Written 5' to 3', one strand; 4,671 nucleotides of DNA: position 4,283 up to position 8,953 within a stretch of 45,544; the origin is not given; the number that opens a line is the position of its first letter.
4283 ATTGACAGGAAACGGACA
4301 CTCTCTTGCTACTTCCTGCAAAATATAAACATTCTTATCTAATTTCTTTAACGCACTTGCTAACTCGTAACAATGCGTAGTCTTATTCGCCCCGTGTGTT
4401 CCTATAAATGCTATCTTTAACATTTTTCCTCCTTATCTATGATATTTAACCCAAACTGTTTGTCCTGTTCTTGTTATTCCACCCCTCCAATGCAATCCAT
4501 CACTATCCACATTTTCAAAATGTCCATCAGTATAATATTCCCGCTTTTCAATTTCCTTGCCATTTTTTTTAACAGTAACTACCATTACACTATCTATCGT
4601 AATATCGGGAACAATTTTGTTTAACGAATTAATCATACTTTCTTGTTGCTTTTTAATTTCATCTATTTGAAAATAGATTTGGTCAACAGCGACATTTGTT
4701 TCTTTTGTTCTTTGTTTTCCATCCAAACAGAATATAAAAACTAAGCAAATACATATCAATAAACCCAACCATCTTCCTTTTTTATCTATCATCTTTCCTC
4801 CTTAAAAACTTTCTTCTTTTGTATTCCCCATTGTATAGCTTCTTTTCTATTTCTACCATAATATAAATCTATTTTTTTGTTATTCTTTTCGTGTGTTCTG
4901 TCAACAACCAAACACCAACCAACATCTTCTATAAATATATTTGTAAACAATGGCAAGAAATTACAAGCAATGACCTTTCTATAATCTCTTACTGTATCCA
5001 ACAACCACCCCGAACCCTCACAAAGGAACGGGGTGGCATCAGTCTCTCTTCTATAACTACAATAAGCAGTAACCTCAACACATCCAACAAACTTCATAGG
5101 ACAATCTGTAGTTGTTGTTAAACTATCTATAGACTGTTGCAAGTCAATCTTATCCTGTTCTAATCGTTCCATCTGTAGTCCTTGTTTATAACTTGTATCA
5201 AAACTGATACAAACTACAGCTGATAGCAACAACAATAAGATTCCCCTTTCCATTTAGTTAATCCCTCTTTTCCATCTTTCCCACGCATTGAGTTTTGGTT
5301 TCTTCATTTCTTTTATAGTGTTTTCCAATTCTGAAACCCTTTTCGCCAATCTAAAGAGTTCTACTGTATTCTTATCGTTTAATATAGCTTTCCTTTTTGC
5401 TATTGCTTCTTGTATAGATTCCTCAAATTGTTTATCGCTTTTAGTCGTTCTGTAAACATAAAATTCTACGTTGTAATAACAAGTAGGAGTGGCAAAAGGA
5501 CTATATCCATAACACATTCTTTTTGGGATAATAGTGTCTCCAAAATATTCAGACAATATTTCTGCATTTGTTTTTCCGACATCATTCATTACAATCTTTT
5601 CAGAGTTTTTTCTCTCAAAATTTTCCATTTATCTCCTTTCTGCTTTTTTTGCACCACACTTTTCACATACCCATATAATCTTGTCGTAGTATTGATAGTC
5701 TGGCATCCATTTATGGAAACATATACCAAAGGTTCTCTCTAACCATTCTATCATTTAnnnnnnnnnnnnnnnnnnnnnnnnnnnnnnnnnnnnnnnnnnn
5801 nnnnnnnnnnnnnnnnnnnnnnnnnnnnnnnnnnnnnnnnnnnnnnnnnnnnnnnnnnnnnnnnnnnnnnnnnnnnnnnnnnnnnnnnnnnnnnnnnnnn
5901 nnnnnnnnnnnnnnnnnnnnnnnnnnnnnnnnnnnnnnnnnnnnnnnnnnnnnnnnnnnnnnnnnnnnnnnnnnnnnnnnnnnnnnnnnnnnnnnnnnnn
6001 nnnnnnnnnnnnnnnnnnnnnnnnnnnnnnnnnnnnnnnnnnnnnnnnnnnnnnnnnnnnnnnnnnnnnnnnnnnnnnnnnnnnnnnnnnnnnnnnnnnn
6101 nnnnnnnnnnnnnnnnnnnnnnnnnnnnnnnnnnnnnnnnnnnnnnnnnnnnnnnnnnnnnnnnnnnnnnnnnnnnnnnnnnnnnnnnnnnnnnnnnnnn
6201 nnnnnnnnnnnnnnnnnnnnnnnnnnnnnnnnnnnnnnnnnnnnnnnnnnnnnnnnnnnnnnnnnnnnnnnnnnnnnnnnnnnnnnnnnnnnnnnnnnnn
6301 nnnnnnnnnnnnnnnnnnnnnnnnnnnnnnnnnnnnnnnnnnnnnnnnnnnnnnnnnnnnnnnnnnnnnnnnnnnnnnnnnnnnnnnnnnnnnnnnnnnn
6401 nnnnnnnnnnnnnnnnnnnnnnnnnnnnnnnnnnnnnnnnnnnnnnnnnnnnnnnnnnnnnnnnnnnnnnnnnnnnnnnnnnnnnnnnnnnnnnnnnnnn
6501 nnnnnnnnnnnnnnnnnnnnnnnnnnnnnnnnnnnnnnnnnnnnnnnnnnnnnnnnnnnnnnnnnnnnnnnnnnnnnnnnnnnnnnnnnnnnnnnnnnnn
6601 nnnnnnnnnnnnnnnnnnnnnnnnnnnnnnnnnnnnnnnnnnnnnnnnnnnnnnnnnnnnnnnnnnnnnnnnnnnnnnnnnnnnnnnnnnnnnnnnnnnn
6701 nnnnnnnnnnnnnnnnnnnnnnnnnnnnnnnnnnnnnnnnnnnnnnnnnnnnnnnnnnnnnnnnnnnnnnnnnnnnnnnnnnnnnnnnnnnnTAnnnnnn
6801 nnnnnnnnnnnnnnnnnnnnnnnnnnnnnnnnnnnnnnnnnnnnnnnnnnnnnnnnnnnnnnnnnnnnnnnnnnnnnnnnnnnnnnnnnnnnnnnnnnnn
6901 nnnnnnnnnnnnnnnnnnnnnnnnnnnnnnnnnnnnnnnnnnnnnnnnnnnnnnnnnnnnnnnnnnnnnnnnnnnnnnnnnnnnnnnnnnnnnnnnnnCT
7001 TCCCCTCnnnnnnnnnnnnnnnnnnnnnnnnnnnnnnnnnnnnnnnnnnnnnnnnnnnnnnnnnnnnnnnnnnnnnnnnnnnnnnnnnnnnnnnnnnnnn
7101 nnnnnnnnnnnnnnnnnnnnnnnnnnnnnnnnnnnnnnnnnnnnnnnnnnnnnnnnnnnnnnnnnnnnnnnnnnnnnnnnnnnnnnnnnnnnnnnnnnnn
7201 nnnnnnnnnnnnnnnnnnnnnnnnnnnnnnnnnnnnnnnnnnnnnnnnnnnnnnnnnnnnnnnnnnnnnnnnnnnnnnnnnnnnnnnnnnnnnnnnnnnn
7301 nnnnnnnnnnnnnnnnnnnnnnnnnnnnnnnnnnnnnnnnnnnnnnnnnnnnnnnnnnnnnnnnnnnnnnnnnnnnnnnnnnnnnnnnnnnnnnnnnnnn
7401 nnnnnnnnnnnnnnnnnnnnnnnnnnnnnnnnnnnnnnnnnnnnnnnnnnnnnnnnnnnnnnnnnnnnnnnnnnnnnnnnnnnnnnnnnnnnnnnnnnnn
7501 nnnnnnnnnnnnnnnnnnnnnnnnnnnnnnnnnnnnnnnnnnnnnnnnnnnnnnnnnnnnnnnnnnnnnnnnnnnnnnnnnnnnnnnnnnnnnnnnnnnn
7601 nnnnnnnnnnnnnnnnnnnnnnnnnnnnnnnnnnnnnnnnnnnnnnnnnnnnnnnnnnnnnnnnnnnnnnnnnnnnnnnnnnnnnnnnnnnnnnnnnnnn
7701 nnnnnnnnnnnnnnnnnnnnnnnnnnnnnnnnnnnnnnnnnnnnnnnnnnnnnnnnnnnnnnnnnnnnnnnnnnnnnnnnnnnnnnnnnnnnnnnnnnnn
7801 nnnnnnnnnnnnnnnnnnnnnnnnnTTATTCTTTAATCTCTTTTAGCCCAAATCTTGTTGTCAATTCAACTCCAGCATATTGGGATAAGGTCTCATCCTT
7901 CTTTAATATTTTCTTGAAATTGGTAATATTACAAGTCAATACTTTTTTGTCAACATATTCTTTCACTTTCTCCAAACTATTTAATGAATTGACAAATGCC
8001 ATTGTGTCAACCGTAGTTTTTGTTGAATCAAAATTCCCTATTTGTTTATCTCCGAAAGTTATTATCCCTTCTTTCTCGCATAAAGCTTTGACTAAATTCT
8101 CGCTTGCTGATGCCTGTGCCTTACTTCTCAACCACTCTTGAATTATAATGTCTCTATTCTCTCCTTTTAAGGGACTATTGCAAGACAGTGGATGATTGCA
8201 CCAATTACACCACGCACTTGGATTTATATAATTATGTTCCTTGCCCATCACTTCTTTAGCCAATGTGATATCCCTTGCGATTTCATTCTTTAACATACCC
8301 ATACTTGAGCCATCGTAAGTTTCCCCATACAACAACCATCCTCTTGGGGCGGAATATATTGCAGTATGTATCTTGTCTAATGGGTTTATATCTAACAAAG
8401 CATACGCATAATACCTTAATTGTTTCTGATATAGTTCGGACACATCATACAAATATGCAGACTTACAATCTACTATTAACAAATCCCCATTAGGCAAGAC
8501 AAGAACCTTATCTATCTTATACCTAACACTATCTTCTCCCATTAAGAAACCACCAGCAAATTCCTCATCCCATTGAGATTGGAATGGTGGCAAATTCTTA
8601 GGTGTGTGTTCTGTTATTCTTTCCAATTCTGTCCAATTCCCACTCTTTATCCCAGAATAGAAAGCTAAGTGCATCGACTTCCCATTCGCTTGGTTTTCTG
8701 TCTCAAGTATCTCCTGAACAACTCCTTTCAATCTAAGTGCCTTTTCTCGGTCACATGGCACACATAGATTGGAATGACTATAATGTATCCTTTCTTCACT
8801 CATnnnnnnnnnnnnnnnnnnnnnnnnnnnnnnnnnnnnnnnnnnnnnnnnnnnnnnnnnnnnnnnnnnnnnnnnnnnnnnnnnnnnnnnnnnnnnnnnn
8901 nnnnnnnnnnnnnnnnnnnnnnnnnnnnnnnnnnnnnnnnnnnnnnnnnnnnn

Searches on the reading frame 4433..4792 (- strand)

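Call 23: search_protein_families(library=pfam, proteins=[window:4433-4792:-], max_evalue=0.01)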
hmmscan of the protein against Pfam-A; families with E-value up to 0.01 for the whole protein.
window:4433-4792:- (119 aa): 1 family
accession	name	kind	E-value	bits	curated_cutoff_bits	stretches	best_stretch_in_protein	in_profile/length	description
PF06103.16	DUF948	-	0.0021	18.6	37.2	1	11-74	10-73/89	Bacterial protein of unknown function (DUF948)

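Call 24: search_protein_families(library=phrogs, proteins=[window:4433-4792:-], max_evalue=0.001)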
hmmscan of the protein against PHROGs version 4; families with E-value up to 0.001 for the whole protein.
window:4433-4792:- (119 aa): 0 families

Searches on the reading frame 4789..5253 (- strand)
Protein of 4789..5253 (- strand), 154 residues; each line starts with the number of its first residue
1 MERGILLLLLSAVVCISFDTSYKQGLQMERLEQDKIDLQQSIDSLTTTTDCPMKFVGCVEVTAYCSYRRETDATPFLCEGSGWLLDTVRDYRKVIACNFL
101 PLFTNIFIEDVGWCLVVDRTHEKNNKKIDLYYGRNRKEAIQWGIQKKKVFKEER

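Call 23: search_protein_families(library=pfam, proteins=[window:4789-5253:-], max_evalue=0.01)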
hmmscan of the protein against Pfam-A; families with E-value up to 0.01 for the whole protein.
window:4789-5253:- (154 aa): 0 families

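Call 24: search_protein_families(library=phrogs, proteins=[window:4789-5253:-], max_evalue=0.001)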
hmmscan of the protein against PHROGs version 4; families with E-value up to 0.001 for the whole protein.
window:4789-5253:- (154 aa): 1 family
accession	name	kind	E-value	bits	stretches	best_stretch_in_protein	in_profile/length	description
phrog_6631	-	unknown function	0.0006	20.4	0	59-148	154-246/251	-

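Call 40: search_solved_structures(query=window:4789-5250:-, max_evalue=10, show_alignments=3)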
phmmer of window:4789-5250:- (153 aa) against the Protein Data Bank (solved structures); distinct sequences matched with E-value up to 10: 0.

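Call 41: search_protein_families(library=ncbifam, proteins=[window:4789-5250:-], max_evalue=1)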
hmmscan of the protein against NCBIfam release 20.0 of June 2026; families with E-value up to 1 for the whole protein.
window:4789-5250:- (153 aa): 1 family
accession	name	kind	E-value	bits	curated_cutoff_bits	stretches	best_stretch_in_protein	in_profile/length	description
NF058633.1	StatPhSurvSpsC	equivalog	0.00034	20.3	280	1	93-149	131-189/223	stationary phase survival protein SpsC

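Call 48: find_homologous_proteins(query=window:4789-5250:-, max_evalue=0.001)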
Query window:4789-5250:- (153 aa): 1 proteins with E <= 0.001 among 14 candidates.
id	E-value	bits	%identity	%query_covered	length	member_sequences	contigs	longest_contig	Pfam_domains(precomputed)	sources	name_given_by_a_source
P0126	7.4e-100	349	100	100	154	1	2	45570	-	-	-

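Call 63: search_protein_representatives(protein=window:4789-5250:-)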
Query: 153 residues. Proteins with E-value up to 0.001 (for the whole library): 321; up to 1e-10: 11; up to 1e-30: 1. The best 150 are listed.
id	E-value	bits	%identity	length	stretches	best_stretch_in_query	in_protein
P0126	2.3e-100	348.7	100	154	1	1-153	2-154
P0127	4.1e-20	88.1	43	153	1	28-148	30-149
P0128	3.1e-19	85.3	44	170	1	36-149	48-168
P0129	4.6e-19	84.7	41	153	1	35-146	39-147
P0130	6.0e-14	68.1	32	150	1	25-141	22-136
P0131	6.4e-14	68.0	35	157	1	26-144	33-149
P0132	4.8e-11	58.7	35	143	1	24-150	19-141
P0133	6.4e-11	58.3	38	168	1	59-148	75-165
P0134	7.5e-11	58.1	36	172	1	58-148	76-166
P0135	8.3e-11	57.9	38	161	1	55-148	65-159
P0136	9.4e-11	57.7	37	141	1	42-152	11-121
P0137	1.4e-10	57.2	38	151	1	52-149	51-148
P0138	2.5e-10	56.4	33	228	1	42-148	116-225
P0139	5.3e-10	55.3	34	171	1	49-148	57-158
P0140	1.2e-09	54.1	33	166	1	59-145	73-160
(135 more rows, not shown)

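Call 65: search_protein_families(library=pfam, alignment_id=A3, max_evalue=0.001)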
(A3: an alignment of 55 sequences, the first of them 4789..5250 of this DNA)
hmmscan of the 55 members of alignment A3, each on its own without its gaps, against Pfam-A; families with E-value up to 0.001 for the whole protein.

A. member 1, window:4789-5250:- (153 aa): 0 families

B. families by the number of members that match (of 55 scanned): 1 family
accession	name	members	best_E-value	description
PF06725.17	3D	7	1.1e-06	3D domain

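Call 74: predict_structure(alignment_id=A3)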
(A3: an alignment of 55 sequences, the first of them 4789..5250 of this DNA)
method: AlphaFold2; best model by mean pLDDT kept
length: 153 residues; sequences in the alignment: 55
mean_pLDDT: 89.7   pTM: 0.64
mean pLDDT of the five models: 89.7, 88.8, 88.7, 87.8, 86.6
residues with pLDDT >= 90: 110; 70-90: 31; 50-70: 12; < 50: 0
segments of 3 or more residues with pLDDT < 50: none
pLDDT, mean of each block of 10 residues (from residue 1): 94 96 97 96 73 95 88 72 70 93 95 94 95 94 97 86
secondary structure, 60 per line:
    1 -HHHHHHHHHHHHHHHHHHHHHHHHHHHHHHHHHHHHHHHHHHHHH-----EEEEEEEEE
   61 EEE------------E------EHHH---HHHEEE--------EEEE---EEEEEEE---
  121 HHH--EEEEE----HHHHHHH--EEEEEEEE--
elements in order: H2-46 E52-63 E93-95 E104-107 E111-117 E126-130 H135-141 E144-151

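Call 77: fold_search(model_id=the predicted structure, library=pdb)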
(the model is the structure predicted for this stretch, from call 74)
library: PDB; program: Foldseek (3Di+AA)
matches with E <= 10: 130; with E <= 0.001: 0
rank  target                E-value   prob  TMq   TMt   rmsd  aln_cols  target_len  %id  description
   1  4avr_A                2.7e-03  1.00  0.40  0.61   4.4       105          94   16  Crystal structure of the hypothetical protein Pa4485 from Pseudomonas aeruginosa (released 2013-01-09)
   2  4wlk_A                5.1e-03  1.00  0.46  0.48   2.8        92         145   25  Stationary Phase Survival Protein YuiC from B.subtilis complexed with reaction product (released 2015-07-08)
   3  4wlk_B                5.5e-03  1.00  0.45  0.47   3.6        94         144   23  Stationary Phase Survival Protein YuiC from B.subtilis complexed with reaction product (released 2015-07-08)
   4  8v3w_H                6.2e-03  1.00  0.49  0.14   4.1       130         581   18  CryoEM Structure of Diffocin - precontracted - Baseplate - focused refinement on triplex region (released 2024-08-28)
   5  4wjt_A                7.1e-03  1.00  0.46  0.48   2.8        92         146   25  Stationary Phase Survival Protein YuiC from B.subtilis complexed with NAG (released 2015-07-08)
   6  7esj_A                8.6e-03  1.00  0.33  0.16   3.9        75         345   15  Acinetobacter baumannii membrane-bound lytic murein transglycosylase A (released 2021-11-17)
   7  2gae                  9.1e-03  1.00  0.35  0.17   2.4        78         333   14  Crystal structure of MltA from E. coli (released 2006-05-09)
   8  2ae0                  1.1e-02  1.00  0.33  0.16   2.5        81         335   15  Crystal structure of MltA from Escherichia coli reveals a unique lytic transglycosylase fold (released 2005-10-04)
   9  8kea_A                1.2e-02  0.99  0.41  0.09   5.2       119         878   17  Cyanophage A-1(L) baseplate-initiators (released 2024-04-10)
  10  6fpg_E                2.0e-02  0.99  0.43  0.42   6.3       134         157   16  Structure of the Ustilago maydis chorismate mutase 1 in complex with a Zea mays kiwellin (released 2019-01-16)
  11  2pic                  2.5e-02  1.00  0.34  0.16   4.2        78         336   12  E. coli lytic transglycosylase MltA-D308A in apo-2 form (released 2007-05-08)
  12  2pjj                  2.5e-02  1.00  0.33  0.16   2.5        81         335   14  E. coli lytic transglycosylase MltA-D308A in apo-1 form (released 2007-05-08)
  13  4wli                  2.9e-02  0.99  0.42  0.45   4.3        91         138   24  Stationary Phase Survival Protein YuiC from B.subtilis (released 2015-07-08)
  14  7wvr                  2.9e-02  0.97  0.37  0.30   4.5       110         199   14  Crystal structure of Talaromyces leycettanus JCM12802 expansin (released 2022-12-14)
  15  6fpg_I                3.1e-02  0.97  0.40  0.40   6.4       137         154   15  Structure of the Ustilago maydis chorismate mutase 1 in complex with a Zea mays kiwellin (released 2019-01-16)
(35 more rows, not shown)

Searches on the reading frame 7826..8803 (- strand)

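Call 47: search_protein_families(library=phrogs, proteins=[window:7826-8803:-], max_evalue=0.001)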
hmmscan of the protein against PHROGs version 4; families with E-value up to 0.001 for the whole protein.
window:7826-8803:- (325 aa): 1 family
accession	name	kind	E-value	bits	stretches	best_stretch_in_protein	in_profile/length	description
phrog_69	-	DNA, RNA and nucleotide metabolism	5.6e-07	29.9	1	93-209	206-324/501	exonuclease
